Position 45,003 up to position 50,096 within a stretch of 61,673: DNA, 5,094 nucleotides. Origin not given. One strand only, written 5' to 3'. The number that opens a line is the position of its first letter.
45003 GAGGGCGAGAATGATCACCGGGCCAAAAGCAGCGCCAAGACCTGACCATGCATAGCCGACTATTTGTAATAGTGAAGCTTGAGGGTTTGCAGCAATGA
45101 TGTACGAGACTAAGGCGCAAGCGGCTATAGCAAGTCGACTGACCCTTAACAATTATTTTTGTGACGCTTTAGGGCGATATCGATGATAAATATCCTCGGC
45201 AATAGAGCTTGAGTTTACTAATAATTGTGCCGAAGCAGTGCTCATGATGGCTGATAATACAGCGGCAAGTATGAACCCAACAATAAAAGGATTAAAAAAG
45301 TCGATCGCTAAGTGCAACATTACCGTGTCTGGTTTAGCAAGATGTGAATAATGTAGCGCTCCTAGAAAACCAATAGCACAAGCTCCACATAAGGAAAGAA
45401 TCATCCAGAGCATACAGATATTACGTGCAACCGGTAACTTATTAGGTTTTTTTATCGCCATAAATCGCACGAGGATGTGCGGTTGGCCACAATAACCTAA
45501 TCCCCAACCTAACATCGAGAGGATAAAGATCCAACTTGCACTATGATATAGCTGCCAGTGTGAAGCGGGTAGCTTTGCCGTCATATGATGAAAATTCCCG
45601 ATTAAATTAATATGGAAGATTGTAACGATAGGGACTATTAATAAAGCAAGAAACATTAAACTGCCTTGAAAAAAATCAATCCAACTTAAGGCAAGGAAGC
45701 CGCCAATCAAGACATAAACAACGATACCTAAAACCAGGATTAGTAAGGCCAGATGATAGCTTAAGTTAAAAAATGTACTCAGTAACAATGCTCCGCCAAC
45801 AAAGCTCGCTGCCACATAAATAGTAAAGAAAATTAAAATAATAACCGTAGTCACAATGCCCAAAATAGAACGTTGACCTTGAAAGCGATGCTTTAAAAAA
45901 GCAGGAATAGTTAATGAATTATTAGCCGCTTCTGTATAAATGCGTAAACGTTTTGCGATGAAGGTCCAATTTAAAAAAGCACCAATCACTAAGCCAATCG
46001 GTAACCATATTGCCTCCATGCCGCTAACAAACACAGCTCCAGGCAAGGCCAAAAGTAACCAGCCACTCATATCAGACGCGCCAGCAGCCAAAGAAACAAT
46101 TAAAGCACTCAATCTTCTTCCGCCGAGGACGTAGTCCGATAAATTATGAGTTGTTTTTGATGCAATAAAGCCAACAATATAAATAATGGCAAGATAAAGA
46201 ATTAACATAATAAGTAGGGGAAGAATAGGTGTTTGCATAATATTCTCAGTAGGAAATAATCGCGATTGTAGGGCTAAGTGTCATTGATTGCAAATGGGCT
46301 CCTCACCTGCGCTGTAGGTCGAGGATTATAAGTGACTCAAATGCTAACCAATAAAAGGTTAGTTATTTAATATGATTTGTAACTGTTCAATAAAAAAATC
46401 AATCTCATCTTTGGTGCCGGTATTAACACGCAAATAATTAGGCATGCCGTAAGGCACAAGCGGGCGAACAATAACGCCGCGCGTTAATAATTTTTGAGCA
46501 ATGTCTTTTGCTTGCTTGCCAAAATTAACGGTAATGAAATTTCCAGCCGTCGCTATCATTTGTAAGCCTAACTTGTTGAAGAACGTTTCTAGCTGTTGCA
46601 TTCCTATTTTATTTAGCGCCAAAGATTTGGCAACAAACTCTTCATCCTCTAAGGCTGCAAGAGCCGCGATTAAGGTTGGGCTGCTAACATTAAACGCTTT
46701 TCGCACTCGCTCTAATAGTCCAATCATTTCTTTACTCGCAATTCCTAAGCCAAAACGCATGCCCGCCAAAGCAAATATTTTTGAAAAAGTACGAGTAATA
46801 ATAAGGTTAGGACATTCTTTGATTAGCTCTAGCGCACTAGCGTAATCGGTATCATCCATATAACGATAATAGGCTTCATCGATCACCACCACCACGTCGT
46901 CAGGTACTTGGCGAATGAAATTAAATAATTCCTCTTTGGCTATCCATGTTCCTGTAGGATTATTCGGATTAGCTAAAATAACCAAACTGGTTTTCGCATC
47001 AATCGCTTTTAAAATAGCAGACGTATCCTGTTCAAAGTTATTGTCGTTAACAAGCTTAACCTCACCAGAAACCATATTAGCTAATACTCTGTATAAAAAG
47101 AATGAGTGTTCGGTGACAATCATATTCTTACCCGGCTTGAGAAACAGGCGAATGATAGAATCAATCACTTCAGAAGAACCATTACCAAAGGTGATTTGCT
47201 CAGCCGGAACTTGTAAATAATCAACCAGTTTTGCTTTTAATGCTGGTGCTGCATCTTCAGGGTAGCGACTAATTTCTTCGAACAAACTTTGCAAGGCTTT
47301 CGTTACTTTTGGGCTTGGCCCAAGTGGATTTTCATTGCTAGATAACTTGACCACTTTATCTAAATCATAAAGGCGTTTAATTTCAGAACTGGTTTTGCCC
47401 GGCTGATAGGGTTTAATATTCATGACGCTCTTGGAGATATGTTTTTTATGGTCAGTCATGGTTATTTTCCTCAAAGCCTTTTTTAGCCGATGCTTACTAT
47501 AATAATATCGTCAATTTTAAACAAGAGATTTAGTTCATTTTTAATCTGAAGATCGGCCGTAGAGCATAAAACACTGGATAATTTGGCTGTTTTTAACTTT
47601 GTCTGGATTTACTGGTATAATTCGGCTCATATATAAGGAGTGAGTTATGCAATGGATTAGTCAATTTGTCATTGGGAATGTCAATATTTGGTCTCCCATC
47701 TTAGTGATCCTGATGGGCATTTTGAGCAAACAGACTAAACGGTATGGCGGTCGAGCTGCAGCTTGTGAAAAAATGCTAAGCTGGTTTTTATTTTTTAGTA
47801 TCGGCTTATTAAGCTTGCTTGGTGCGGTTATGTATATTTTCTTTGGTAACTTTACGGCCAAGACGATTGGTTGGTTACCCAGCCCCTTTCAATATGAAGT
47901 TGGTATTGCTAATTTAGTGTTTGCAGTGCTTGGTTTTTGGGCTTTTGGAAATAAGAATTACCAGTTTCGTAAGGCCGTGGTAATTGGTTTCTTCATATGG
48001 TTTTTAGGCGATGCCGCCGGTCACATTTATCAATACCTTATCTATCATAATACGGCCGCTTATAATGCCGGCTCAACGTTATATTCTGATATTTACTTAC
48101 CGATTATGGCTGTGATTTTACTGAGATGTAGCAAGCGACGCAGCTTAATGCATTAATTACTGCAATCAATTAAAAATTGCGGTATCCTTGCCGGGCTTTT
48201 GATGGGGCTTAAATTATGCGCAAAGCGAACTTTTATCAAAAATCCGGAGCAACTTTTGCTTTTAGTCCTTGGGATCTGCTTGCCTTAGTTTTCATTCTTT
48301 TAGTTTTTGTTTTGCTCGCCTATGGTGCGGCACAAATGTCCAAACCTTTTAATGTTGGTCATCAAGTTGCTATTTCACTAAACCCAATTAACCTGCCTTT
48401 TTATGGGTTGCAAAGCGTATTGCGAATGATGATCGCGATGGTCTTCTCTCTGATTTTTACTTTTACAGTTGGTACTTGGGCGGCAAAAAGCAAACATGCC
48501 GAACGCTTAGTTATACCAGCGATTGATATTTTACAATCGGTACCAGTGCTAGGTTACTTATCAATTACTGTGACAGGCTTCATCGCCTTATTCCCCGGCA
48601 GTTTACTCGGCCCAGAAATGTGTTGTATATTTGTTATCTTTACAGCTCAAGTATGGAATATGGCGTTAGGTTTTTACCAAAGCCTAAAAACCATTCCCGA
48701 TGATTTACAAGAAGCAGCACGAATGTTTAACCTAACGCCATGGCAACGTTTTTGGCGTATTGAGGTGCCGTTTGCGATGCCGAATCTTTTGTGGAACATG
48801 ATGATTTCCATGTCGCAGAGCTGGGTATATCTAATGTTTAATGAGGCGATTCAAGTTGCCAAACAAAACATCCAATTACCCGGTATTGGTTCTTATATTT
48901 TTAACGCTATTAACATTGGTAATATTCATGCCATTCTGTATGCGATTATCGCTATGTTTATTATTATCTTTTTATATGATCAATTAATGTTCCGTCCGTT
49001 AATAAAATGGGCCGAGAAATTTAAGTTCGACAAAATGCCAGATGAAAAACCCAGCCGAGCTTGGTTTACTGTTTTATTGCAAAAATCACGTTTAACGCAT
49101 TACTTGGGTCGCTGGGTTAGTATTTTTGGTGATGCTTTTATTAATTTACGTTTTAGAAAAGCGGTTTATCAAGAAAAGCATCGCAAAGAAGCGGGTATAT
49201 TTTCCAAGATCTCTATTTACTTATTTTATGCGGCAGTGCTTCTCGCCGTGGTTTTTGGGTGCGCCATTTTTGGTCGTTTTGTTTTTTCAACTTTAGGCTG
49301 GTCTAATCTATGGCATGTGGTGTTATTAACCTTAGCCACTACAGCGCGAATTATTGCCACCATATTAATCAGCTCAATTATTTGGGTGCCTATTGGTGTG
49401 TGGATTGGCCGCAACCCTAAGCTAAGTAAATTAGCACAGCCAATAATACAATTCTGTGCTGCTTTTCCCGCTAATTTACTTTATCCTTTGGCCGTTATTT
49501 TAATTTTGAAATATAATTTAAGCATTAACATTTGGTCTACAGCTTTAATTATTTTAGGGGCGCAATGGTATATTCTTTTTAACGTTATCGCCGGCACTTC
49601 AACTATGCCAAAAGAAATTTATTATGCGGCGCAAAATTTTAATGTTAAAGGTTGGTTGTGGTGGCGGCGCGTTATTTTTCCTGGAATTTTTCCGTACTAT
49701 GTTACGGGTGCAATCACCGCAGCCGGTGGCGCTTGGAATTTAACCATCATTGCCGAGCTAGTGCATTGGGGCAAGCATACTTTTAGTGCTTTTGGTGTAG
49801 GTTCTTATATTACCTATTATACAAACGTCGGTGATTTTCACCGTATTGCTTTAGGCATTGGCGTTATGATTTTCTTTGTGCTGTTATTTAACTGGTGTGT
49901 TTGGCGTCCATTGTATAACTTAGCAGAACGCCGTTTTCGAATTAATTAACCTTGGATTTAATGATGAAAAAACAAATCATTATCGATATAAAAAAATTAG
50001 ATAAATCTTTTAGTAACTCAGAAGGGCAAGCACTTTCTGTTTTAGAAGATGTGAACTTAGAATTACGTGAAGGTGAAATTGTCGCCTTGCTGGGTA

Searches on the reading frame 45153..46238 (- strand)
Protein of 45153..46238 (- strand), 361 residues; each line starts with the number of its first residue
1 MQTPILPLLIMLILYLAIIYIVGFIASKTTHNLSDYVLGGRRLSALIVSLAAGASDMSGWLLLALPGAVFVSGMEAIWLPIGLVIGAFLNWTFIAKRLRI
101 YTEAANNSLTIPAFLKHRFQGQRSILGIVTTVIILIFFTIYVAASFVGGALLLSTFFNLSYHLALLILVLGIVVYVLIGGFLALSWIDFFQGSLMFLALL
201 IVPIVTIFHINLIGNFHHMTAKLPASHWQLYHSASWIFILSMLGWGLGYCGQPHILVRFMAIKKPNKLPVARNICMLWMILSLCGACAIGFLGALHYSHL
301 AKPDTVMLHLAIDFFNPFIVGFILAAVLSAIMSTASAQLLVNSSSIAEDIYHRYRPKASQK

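Call 27: search_protein_families(library=ncbifam, max_evalue=1e-20, proteins=[window:45156-46238:-])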
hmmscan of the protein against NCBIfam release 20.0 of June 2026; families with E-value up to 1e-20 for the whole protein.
window:45156-46238:- (361 aa): 5 families
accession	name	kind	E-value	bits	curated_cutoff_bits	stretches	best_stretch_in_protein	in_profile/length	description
TIGR02121.1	Na_Pro_sym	equivalog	1.9e-126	422.7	515.5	1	7-357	2-358/488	sodium/proline symporter PutP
NF011948.0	PRK15419.1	equivalog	2.4e-98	330.2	955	1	7-361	6-369/502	sodium/proline symporter PutP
TIGR00813.1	sss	superfamily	1.4e-63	215.4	184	1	36-360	1-340/411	sodium/solute symporter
TIGR02119.1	panF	equivalog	9.4e-44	150.2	328.05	1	5-359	4-359/471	sodium/pantothenate symporter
TIGR03648.1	Na_symport_lg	subfamily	1.8e-21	76.2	320.75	0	11-295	4-298/547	VC_2705 family sodium/solute symporter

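Call 59: list_cluster_members(proteins=[P0001, window:45156-46238:-, window:53929-54183:+, window:22849-23073:+, window:17660-17929:+, window:17859-18782:+, window:18722-19192:+, window:44761-45120:-, window:20306-22654:+, window:54635-55966:+])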
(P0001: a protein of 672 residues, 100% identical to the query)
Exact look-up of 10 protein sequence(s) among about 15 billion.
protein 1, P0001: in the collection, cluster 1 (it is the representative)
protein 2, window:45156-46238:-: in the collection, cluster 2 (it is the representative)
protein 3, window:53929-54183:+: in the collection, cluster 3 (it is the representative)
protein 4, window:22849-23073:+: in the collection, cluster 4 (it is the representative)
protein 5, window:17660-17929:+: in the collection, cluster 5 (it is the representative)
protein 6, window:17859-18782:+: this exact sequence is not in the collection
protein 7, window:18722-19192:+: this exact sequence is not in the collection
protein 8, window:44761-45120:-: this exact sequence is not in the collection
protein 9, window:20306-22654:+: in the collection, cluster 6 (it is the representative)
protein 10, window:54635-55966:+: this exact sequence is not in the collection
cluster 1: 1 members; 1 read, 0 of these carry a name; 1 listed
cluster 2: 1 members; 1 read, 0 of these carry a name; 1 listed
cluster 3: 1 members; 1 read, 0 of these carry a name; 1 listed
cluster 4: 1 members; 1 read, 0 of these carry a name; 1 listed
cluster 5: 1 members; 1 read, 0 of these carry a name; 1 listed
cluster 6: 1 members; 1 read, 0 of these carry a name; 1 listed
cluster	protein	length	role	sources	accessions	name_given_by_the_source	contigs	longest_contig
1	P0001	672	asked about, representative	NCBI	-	-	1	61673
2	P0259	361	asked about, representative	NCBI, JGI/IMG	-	-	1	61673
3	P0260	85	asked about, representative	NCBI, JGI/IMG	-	-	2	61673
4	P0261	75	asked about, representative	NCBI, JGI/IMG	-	-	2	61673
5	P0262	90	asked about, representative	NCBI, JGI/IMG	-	-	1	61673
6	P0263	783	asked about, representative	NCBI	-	-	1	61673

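Call 61: find_encoding_contigs(protein=window:45153-46238:-, flank=10000, max_places=10)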
Protein window:45153-46238:- (361 aa): 1 contig read that carries it; 1 place shown.
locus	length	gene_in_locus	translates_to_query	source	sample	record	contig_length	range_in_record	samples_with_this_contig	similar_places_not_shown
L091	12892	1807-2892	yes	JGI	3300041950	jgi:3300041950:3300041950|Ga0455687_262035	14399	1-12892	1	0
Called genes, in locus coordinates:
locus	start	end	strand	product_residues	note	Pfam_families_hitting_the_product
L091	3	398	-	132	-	?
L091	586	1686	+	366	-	PF00155:Aminotran_1_2, PF00266:Aminotran_5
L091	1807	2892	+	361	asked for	PF00474:SSF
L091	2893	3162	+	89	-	PF00474:SSF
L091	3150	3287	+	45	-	-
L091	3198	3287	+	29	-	-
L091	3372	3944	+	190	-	PF03831:YjdM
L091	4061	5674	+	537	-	PF00324:AA_permease, PF13520:AA_permease_2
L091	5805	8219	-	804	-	PF02518:HATPase_c, PF00204:DNA_gyraseB, PF01751:Toprim, PF21249:GyrB_hook (weak), PF18053:GyrB_insert, PF00986:DNA_gyraseB_C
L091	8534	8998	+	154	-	-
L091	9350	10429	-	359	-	PF02463:SMC_N, PF13166:AAA_13 (weak), PF13175:AAA_15, PF13476:AAA_23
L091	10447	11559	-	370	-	PF00712:DNA_pol3_beta, PF02767:DNA_pol3_beta_2, PF02768:DNA_pol3_beta_3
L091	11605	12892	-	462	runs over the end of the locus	PF00004:AAA (faint), PF11638:DnaA_N, PF00308:Bac_DnaA, PF08299:Bac_DnaA_C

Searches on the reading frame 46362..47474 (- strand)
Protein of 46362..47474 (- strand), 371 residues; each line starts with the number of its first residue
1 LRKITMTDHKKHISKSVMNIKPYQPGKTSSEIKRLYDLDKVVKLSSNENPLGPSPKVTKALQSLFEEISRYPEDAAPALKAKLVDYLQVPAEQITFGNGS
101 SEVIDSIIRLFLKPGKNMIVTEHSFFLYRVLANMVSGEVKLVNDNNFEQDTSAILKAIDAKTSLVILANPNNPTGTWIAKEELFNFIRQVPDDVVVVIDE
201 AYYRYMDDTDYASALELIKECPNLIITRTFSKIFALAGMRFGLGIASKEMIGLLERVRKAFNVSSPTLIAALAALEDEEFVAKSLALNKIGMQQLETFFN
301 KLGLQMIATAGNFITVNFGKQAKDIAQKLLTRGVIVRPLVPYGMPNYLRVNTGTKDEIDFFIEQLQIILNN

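Call 27: search_protein_families(library=ncbifam, max_evalue=1e-20, proteins=[window:46362-47474:-])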
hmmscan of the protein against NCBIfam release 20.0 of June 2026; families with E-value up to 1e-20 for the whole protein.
window:46362-47474:- (371 aa): 20 families
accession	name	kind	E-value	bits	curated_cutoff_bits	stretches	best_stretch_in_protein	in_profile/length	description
TIGR01141.1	hisC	equivalog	2.9e-103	345.4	276.55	1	16-366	3-347/349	histidinol-phosphate transaminase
NF003496.0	PRK05166.1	equivalog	1.2e-88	297.4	540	1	6-369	3-370/373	histidinol-phosphate transaminase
NF002878.0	PRK03321.1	subfamily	8.8e-75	251.6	374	1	12-366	4-346/352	histidinol-phosphate transaminase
NF002877.0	PRK03317.1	equivalog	4.2e-61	206.8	409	1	38-368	30-366/374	histidinol-phosphate transaminase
NF006014.0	PRK08153.1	equivalog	1.4e-58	198.5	510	1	42-370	36-365/370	pyridoxal phosphate-dependent aminotransferase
NF006580.0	PRK09105.1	subfamily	2.1e-57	194.7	444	1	37-366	46-368/375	pyridoxal phosphate-dependent aminotransferase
TIGR01140.1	L_thr_O3P_dcar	equivalog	2.5e-55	187.9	290.55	1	37-365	15-330/331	threonine-phosphate decarboxylase CobD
NF002726.0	PRK02610.1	equivalog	2e-53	181.7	391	1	13-370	5-370/374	histidinol-phosphate transaminase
NF051461.1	pyoverd_PtaA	equivalog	1.2e-50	172.3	500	1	39-363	34-354/359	pyoverdine biosynthesis transaminase PtaA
NF041364.1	GntC_guanitoxin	equivalog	2.6e-33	115.4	415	1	86-357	49-344/356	guanitoxin biosynthesis PLP-dependent (S)-gamma-hydroxy-L-arginine cyclodehydratase GntC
NF006225.0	PRK08354.1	equivalog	3.9e-30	105.3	288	1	44-365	19-312/318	putative aminotransferase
NF004870.0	PRK06225.1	equivalog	4.1e-28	98.2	351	1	27-366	16-371/380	pyridoxal phosphate-dependent aminotransferase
NF005915.1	PRK07908.1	equivalog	3.4e-27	95.7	360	1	44-365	17-331/332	Rv2231c family histidinol phosphate aminotransferase CobC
NF005816.0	PRK07682.1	equivalog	9.5e-27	93.6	620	1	83-328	84-338/390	aminotransferase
NF041091.1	asp_aminotase_Arch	equivalog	5e-26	91.4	550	1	40-354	28-359/376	aspartate aminotransferase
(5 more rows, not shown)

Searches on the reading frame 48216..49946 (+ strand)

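Call 27: search_protein_families(library=ncbifam, max_evalue=1e-20, proteins=[window:48216-49946:+])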
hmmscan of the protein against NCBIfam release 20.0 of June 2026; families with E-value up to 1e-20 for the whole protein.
window:48216-49946:+ (577 aa): 1 family
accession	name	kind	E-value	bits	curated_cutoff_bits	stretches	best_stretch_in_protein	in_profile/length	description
TIGR01183.1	ntrB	equivalog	2.9e-21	76.1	209.05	0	65-257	20-198/202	nitrate ABC transporter permease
